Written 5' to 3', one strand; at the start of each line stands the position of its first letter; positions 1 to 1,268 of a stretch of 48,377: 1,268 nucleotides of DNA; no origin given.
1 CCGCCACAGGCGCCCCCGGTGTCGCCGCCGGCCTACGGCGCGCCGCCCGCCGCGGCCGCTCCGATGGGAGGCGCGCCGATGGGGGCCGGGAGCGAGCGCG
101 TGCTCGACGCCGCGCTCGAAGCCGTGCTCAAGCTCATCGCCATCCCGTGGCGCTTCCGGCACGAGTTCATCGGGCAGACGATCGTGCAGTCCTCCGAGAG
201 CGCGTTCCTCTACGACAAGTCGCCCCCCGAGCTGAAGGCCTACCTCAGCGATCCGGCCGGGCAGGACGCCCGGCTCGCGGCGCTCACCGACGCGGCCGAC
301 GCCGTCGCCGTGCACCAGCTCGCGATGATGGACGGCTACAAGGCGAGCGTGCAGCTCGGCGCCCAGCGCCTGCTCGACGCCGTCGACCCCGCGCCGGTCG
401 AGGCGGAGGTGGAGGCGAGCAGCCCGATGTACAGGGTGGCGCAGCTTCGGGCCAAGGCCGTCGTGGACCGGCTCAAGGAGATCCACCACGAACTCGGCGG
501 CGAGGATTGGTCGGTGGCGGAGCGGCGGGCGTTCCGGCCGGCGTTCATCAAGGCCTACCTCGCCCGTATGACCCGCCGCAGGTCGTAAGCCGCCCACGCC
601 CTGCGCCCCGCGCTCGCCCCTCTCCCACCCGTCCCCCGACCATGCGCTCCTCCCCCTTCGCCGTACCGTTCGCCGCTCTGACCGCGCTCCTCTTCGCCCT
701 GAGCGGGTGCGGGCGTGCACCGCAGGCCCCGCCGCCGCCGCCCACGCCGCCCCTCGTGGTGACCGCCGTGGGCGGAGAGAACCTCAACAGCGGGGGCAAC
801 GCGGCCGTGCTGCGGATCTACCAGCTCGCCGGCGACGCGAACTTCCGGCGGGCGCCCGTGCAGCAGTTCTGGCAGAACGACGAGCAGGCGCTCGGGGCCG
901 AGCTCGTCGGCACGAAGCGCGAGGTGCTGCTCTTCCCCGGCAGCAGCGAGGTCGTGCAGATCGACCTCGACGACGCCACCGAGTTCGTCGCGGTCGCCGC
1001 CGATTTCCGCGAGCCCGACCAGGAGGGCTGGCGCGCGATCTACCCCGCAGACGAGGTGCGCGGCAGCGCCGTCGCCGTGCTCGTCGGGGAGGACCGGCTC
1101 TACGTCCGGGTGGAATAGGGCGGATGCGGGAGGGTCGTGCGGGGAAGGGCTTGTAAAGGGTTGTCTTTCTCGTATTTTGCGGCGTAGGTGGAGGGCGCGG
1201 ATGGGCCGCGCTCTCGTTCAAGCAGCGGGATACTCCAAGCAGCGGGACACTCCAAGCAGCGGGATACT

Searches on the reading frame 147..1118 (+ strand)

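Call 5: search_protein_families(library=pfam, proteins=[window:147-1118:+], max_evalue=0.001)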
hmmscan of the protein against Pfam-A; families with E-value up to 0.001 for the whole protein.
window:147-1118:+ (323 aa): 1 family
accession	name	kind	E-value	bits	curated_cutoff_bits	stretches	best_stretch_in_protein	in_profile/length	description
PF12790.13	T6SS-SciN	-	1.1e-20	74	27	1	206-314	6-118/120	Type VI secretion lipoprotein, VasD, EvfM, TssJ, VC_A0113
